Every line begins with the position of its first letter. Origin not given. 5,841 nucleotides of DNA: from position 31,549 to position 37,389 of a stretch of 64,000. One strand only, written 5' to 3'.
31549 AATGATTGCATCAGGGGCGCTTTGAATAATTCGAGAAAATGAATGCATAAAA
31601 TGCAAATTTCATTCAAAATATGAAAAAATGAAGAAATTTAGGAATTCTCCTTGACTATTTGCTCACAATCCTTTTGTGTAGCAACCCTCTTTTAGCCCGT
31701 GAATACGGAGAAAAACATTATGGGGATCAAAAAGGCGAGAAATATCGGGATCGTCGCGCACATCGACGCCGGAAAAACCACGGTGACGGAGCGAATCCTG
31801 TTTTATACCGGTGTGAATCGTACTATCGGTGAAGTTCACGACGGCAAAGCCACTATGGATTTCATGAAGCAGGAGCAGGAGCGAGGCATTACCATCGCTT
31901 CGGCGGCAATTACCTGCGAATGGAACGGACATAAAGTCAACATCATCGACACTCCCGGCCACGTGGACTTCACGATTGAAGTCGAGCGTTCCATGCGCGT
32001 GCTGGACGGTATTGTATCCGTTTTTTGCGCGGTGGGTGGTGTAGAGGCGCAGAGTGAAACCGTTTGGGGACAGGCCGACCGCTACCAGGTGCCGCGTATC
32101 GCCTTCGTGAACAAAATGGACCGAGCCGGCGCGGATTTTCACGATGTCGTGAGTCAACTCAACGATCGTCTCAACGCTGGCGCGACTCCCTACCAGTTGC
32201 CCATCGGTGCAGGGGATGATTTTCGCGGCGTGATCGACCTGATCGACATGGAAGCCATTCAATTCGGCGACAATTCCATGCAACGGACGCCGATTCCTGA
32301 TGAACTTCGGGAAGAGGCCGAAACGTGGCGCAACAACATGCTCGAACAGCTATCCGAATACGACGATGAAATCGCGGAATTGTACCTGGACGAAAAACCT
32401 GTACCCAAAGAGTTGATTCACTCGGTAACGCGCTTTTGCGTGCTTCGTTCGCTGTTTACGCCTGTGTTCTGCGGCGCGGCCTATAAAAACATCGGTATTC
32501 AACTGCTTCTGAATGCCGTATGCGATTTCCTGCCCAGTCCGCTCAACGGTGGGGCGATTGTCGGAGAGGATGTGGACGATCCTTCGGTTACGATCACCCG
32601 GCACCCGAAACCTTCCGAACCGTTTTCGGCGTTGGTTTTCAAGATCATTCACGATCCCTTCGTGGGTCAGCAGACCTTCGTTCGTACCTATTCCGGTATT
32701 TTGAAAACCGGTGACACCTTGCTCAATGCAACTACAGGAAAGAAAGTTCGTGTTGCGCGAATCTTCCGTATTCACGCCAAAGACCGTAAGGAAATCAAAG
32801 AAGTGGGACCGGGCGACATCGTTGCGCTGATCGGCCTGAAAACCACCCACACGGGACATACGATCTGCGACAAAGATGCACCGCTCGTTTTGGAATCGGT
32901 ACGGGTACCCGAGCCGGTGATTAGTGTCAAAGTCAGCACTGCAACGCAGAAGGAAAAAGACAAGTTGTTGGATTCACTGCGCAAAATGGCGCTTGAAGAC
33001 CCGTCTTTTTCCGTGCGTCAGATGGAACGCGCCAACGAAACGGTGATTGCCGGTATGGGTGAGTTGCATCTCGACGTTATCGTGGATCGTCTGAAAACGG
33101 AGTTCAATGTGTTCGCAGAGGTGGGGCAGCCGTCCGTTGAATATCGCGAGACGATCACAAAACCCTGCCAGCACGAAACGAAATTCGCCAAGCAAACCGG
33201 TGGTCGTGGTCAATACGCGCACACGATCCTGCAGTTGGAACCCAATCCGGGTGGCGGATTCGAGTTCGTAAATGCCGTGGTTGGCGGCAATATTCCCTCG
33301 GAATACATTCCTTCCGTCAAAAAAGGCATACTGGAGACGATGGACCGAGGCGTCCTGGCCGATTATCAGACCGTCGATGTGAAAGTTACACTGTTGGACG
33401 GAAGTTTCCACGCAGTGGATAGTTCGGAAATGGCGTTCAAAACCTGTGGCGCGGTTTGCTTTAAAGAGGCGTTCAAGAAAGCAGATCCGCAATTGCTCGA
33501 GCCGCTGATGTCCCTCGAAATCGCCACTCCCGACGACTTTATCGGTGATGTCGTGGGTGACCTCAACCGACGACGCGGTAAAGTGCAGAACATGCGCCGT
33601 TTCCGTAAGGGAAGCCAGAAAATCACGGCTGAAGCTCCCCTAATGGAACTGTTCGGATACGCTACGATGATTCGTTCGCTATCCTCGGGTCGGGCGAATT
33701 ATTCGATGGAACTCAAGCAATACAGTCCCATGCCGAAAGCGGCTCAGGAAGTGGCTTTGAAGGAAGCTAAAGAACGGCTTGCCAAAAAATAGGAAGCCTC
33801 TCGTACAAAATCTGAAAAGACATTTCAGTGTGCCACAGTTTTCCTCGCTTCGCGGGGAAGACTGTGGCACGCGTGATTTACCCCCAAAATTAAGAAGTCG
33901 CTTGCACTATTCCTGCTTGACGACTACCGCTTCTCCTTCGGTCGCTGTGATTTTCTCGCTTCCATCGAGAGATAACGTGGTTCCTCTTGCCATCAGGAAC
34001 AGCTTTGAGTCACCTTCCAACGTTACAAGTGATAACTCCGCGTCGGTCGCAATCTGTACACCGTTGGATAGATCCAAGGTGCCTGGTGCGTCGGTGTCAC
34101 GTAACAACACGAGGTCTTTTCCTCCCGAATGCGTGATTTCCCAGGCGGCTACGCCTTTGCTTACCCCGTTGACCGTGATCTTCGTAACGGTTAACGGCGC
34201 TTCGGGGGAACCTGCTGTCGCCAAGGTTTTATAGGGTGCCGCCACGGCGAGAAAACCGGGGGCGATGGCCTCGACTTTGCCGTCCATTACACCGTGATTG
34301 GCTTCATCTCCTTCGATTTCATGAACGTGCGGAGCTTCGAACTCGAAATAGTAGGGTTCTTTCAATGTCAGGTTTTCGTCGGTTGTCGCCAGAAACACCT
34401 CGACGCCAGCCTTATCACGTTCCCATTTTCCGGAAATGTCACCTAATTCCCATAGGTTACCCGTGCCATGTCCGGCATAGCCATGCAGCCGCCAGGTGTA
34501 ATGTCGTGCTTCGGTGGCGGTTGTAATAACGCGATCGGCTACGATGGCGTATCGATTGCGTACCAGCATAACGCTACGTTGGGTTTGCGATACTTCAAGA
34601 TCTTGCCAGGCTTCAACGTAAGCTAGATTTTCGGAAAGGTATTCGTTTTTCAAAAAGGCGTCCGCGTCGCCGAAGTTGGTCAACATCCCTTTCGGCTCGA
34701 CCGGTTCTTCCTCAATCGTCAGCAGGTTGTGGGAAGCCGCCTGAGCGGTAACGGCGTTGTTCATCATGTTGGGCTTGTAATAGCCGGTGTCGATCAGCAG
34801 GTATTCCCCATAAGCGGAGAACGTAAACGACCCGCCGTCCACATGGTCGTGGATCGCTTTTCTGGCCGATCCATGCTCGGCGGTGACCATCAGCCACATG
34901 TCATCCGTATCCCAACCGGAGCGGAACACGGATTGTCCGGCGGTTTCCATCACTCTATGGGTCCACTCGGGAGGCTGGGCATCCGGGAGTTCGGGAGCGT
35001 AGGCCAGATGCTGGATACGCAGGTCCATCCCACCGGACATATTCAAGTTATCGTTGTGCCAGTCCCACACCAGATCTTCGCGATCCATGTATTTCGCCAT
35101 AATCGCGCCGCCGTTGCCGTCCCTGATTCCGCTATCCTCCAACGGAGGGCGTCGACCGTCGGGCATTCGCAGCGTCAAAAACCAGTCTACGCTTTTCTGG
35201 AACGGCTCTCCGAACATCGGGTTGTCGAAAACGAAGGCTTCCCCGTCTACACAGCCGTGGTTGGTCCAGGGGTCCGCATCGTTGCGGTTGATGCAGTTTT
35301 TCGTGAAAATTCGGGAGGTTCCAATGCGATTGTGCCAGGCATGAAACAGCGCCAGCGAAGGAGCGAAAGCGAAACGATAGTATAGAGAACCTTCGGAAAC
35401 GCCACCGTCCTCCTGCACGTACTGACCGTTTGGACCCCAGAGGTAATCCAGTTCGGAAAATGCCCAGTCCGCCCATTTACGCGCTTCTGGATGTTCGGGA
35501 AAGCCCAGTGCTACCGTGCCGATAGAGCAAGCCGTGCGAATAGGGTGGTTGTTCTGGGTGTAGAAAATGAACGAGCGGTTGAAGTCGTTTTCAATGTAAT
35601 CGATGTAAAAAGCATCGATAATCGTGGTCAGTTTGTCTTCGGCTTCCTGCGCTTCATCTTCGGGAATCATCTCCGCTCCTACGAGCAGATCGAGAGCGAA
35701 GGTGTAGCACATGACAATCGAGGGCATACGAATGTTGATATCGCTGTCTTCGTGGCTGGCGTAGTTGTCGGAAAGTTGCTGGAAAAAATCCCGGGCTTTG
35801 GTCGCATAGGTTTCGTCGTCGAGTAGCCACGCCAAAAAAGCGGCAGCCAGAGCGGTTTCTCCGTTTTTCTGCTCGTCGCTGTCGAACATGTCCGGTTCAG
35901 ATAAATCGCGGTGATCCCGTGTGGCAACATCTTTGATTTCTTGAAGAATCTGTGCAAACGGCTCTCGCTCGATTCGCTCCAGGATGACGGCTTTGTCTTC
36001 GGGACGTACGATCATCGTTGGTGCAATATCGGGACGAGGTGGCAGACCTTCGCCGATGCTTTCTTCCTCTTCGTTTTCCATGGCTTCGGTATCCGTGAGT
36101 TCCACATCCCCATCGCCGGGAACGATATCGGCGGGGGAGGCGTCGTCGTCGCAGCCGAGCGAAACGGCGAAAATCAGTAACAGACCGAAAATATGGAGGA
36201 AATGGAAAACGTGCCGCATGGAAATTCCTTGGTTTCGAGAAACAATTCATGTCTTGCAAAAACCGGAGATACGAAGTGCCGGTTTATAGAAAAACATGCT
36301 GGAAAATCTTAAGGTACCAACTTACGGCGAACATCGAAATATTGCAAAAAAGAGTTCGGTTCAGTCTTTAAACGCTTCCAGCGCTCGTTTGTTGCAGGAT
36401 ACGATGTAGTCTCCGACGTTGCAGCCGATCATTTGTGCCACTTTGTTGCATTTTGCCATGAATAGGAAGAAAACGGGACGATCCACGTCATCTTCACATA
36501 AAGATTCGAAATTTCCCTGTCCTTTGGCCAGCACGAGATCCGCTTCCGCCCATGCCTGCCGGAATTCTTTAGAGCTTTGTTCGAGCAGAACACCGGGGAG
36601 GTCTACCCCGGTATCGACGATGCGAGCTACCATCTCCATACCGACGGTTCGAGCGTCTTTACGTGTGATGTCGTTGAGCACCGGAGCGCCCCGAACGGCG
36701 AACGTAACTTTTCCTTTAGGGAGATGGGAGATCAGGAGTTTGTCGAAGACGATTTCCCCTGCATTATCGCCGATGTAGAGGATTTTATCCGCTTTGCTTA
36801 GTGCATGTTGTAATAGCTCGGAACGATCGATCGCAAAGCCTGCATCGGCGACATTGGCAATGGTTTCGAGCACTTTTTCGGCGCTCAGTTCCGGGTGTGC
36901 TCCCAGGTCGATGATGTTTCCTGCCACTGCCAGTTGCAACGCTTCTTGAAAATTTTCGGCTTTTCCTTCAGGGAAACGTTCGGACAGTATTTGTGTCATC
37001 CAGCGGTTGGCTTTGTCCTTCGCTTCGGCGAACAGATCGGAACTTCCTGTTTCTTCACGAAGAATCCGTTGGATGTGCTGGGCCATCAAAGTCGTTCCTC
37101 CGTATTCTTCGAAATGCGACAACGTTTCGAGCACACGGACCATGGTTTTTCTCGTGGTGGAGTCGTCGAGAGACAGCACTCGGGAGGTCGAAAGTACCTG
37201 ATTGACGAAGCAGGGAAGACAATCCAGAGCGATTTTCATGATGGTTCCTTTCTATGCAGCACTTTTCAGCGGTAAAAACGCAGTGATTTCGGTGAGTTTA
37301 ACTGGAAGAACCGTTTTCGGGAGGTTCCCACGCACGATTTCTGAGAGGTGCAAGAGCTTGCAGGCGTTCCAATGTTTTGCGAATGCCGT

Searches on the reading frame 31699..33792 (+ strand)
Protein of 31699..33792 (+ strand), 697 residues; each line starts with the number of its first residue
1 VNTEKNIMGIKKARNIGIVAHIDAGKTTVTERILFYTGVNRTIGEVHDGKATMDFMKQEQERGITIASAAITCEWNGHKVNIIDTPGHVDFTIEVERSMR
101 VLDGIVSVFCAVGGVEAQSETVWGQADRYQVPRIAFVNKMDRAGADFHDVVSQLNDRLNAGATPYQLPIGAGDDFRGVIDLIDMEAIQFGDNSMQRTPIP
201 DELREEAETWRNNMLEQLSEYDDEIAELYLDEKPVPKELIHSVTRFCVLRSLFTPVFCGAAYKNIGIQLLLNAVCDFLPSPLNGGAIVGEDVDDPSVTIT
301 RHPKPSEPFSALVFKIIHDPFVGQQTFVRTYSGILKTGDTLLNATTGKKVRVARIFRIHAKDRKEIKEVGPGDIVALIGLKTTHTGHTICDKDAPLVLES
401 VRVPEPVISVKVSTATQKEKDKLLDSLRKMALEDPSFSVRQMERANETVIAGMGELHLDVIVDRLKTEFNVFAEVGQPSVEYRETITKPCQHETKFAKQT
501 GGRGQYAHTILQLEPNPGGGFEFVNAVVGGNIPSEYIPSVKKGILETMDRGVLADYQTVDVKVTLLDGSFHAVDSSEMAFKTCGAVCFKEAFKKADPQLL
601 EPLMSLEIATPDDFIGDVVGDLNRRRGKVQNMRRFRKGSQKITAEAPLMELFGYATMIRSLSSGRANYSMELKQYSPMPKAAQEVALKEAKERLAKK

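Call 65: search_protein_families(library=pfam, proteins=[window:31699-33792:+], max_evalue=0.00001)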
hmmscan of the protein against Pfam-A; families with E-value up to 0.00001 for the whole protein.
window:31699-33792:+ (697 aa): 7 families
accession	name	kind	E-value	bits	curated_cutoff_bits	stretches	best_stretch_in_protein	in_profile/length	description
PF00009.33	GTP_EFTU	-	1.3e-61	208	26.5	1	11-280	1-188/188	Elongation factor Tu GTP binding domain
PF03764.24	EFG_IV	-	1e-45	154.8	24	1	478-595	1-120/121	Elongation factor G, domain IV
PF00679.30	EFG_C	-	4.4e-27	94.4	27.9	1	598-684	1-87/89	Elongation factor G C-terminus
PF14492.12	EFG_III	-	1.8e-23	82.8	27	1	403-476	1-74/75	Elongation Factor G, domain III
PF22042.2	EF-G_D2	-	1.3e-17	64.1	27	1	308-391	1-83/84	Elongation factor G domain 2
PF03144.31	GTP_EFTU_D2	-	7.4e-16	58.8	30.3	1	323-390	1-73/73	Elongation factor Tu domain 2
PF16658.11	RF3_C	-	2.2e-06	28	40.1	1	412-496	15-102/132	Class II release factor RF3, C-terminal domain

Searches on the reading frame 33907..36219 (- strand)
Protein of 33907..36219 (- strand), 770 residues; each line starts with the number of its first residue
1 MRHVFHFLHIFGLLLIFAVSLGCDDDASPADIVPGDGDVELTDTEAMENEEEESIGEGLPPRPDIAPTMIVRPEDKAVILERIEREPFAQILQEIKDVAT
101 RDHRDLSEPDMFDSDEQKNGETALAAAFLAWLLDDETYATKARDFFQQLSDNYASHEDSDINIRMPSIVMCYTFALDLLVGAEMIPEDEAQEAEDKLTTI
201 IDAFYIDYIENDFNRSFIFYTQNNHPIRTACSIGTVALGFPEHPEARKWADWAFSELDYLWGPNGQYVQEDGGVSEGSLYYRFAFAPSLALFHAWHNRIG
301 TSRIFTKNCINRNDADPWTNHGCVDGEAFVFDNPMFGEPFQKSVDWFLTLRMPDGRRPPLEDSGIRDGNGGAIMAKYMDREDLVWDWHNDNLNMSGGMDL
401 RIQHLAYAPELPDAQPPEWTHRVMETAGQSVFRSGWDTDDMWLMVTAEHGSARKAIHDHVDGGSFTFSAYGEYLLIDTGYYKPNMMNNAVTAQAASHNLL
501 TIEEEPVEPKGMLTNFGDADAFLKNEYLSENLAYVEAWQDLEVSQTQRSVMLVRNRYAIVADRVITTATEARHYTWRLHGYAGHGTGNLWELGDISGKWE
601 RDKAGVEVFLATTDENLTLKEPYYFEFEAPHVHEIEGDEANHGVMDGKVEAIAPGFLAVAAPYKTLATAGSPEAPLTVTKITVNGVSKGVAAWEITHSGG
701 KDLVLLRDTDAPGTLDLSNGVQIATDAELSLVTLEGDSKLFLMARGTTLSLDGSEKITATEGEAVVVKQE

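Call 65: search_protein_families(library=pfam, proteins=[window:33907-36219:-], max_evalue=0.00001)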
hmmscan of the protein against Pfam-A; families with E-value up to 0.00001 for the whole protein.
window:33907-36219:- (770 aa): 1 family
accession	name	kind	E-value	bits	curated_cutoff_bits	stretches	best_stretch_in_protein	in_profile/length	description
PF07940.18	Hepar_II_III_C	-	3.9e-11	43.4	24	1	422-614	7-186/237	Heparinase II/III-like, C-terminal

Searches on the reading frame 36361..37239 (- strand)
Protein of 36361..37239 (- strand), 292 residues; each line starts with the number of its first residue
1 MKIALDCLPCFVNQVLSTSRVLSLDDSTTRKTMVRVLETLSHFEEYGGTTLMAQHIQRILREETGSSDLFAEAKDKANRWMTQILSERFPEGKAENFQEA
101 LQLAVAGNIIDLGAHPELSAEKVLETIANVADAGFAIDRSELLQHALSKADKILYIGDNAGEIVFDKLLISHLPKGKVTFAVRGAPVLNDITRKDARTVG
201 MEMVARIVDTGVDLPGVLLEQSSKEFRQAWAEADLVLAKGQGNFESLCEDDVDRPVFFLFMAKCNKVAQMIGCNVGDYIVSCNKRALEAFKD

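Call 7: search_protein_families(library=pfam, proteins=[window:36361-37239:-], max_evalue=0.01)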
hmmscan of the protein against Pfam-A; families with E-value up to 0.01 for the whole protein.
window:36361-37239:- (292 aa): 1 family
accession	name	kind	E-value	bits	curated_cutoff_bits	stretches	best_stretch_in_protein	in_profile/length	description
PF01937.24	ARMT1-like_dom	-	2.3e-60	204.8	25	1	5-278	3-310/311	Damage-control phosphatase ARMT1-like domain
